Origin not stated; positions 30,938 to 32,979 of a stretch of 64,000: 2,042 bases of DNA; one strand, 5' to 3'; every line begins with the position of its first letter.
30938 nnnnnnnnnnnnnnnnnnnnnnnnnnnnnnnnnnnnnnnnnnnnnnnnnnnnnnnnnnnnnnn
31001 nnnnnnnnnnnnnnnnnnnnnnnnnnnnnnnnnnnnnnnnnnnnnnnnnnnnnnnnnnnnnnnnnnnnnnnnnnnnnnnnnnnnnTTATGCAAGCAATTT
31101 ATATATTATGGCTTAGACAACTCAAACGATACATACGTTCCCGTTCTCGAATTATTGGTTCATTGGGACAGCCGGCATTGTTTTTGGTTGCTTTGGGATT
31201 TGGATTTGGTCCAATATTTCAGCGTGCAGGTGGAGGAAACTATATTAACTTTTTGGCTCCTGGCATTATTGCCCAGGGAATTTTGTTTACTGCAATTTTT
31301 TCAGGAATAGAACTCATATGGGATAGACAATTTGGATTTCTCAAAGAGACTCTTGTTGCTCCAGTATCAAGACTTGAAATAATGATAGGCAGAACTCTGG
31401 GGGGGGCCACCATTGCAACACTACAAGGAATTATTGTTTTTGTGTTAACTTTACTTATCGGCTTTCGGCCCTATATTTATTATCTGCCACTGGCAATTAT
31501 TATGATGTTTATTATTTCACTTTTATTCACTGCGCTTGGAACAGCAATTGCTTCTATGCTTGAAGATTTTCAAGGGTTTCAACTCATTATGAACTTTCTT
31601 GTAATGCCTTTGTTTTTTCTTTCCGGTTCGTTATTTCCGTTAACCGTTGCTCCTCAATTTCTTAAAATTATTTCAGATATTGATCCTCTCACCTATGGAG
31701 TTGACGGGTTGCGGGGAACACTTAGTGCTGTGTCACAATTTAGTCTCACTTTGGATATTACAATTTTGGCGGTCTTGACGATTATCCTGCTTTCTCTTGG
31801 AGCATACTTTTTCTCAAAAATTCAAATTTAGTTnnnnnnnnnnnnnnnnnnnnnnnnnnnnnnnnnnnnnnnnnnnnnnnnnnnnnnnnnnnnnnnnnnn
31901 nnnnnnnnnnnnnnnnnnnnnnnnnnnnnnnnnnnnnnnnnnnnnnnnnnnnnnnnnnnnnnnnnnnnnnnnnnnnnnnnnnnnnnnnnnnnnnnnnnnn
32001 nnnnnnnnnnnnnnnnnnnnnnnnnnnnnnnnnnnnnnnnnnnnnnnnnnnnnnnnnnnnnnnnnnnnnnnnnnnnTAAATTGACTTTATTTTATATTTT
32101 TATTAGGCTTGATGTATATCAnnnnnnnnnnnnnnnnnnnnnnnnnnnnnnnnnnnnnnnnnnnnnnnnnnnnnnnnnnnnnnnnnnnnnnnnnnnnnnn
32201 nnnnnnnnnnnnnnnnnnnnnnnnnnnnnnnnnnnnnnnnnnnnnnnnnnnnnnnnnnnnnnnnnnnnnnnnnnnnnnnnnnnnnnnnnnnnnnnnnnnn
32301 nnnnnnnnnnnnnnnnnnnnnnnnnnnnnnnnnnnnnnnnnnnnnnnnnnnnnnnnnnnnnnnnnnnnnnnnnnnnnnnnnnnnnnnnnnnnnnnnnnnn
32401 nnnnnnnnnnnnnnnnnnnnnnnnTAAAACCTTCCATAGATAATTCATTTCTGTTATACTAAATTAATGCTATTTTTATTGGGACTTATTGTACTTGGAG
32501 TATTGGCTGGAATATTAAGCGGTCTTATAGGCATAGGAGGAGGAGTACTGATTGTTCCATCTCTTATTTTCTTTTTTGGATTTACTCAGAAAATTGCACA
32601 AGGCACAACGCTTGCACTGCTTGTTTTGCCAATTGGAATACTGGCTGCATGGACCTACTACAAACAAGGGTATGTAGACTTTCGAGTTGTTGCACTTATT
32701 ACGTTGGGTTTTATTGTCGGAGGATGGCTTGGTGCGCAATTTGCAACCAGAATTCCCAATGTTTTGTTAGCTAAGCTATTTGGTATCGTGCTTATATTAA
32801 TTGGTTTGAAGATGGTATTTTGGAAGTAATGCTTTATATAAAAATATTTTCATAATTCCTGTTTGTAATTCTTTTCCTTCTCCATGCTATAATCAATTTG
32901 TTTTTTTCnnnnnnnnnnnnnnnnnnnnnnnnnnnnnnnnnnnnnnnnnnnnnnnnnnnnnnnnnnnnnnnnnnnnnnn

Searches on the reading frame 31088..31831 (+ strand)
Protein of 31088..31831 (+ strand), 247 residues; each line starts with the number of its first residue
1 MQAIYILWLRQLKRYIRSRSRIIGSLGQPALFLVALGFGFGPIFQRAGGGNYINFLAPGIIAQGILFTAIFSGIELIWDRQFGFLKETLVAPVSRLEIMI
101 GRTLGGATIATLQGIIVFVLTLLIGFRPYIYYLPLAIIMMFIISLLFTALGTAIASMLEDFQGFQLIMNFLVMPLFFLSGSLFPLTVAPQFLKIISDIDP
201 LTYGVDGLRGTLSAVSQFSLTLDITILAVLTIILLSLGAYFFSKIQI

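Call 58: search_protein_families(library=pfam, proteins=[window:31088-31831:+], max_evalue=0.0001)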
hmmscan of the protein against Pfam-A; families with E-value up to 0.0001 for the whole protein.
window:31088-31831:+ (247 aa): 2 families
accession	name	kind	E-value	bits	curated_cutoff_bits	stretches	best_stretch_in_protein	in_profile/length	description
PF01061.29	ABC2_membrane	-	6.3e-35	121.1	26.9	1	3-211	2-209/211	ABC-2 type transporter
PF12698.13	ABC2_membrane_3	-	5.4e-15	55.8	31.6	1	50-240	158-347/347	ABC-2 family transporter protein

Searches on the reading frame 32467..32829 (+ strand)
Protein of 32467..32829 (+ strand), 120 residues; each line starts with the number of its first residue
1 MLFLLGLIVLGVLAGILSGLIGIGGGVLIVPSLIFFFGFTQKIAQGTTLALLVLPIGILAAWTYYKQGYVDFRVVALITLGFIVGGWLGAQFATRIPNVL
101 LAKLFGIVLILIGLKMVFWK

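Call 58: search_protein_families(library=pfam, proteins=[window:32467-32829:+], max_evalue=0.0001)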
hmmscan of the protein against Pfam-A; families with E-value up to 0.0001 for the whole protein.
window:32467-32829:+ (120 aa): 1 family
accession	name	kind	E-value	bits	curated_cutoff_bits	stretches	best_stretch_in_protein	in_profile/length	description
PF01925.25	TauE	-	2.1e-22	80.4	32.6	1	7-116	129-237/237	Sulfite exporter TauE/SafE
